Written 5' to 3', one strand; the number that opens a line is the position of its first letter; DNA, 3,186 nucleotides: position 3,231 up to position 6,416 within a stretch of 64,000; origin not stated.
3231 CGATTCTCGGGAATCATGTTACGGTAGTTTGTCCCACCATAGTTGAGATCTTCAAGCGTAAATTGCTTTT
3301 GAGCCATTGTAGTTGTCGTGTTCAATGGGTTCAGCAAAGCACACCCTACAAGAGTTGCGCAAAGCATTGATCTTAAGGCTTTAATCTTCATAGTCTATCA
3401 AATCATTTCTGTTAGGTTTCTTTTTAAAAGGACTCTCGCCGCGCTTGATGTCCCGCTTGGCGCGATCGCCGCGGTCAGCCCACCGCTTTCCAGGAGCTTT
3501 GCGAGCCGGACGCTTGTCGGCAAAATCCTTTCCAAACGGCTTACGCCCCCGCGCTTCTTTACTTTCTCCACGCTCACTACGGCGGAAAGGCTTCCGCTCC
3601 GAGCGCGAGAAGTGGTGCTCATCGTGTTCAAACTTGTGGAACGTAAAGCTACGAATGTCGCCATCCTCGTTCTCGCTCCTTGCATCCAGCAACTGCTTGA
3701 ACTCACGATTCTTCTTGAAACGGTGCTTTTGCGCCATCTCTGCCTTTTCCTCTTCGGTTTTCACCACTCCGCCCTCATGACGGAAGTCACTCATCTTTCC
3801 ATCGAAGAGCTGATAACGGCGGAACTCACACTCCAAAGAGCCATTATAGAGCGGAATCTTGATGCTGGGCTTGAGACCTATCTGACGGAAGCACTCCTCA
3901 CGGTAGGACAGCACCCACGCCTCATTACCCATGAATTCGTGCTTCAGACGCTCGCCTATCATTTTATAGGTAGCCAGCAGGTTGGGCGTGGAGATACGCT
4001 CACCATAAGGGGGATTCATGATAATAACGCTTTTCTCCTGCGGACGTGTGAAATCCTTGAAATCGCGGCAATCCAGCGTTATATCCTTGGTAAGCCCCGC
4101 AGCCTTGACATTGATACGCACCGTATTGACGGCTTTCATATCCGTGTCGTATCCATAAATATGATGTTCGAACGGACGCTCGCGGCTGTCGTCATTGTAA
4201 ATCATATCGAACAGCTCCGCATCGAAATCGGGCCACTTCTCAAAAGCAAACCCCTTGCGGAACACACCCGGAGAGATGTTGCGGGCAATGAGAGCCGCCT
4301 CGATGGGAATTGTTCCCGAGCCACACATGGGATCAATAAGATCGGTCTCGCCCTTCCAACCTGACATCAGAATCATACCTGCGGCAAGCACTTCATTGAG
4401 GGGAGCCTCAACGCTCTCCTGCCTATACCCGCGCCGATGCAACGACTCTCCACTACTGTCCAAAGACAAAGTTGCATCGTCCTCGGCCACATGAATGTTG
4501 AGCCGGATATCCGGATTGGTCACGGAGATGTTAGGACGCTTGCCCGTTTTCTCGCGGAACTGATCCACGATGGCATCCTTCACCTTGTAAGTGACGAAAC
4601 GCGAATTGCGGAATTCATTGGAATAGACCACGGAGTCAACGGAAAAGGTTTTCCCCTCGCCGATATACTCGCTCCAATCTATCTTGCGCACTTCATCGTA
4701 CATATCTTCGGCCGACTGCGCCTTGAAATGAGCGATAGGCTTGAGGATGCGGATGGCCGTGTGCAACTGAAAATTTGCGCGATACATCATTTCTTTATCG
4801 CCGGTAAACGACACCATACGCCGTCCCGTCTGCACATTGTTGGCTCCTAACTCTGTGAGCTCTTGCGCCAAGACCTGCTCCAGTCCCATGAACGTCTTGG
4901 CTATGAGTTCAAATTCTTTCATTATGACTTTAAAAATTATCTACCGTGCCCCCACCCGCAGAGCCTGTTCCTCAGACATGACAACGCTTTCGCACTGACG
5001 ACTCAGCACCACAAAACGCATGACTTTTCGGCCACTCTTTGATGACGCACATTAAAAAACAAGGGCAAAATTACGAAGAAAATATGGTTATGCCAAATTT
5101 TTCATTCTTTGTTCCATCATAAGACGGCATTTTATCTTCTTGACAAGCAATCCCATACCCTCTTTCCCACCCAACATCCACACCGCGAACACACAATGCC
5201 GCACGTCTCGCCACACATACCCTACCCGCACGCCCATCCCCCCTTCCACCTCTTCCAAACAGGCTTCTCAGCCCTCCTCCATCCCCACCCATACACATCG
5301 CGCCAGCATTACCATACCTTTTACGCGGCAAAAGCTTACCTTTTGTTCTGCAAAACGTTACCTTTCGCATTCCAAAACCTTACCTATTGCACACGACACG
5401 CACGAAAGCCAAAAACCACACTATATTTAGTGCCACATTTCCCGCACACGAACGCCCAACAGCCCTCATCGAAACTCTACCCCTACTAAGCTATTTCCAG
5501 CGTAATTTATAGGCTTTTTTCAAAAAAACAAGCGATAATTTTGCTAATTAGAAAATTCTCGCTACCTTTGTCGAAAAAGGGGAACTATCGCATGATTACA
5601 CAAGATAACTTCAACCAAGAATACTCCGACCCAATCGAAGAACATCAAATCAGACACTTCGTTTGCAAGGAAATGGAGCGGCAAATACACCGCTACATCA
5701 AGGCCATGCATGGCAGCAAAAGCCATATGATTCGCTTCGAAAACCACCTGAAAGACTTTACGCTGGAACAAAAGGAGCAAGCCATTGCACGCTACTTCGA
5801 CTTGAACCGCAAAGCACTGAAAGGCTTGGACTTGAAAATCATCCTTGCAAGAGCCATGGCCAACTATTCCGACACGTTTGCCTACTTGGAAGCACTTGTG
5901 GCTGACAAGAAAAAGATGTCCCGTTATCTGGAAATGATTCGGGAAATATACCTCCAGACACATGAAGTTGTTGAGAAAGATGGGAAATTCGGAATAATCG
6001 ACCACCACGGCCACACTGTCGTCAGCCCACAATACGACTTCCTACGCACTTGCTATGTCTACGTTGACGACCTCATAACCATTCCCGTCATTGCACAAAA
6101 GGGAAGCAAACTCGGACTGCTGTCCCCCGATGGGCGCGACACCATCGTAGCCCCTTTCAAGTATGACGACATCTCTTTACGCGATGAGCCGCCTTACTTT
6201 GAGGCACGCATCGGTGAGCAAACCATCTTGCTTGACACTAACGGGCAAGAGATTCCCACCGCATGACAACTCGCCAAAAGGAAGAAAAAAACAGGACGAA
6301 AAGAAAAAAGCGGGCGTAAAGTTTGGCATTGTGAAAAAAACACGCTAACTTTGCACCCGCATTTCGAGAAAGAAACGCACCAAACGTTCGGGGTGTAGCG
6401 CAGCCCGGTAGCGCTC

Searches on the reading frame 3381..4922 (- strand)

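Call 32: search_protein_families(library=pfam, proteins=[window:3381-4922:-])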
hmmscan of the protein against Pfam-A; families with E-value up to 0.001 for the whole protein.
window:3381-4922:- (513 aa): 4 families
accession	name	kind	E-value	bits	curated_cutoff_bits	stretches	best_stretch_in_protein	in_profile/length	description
PF01170.24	UPF0020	-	5.3e-42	144.2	22.3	1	164-366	1-194/197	RMKL-like, methyltransferase domain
PF02926.22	THUMP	-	3.2e-22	79.2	20.6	1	69-155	2-84/84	THUMP domain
PF22020.1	RlmL_1st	-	2.4e-18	66.3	27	1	5-60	1-55/55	RlmL ferredoxin-like domain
PF05175.20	MTS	-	6.8e-05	23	23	1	252-313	55-115/170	Methyltransferase small domain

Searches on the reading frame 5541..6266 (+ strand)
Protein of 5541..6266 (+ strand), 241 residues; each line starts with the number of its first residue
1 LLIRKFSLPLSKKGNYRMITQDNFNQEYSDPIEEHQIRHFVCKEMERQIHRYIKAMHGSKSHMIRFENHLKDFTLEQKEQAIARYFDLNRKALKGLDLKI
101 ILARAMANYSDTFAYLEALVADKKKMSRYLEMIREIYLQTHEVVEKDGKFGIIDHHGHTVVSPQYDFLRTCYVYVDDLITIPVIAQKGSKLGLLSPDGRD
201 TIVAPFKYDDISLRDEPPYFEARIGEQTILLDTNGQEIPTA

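Call 32: search_protein_families(library=pfam, proteins=[window:5541-6266:+])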
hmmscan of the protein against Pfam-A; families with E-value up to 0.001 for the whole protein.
window:5541-6266:+ (241 aa): 1 family
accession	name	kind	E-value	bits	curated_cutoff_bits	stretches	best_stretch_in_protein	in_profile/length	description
PF14903.11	WG_beta_rep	-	0.00015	22.2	25.6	0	150-169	1-20/35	WG containing repeat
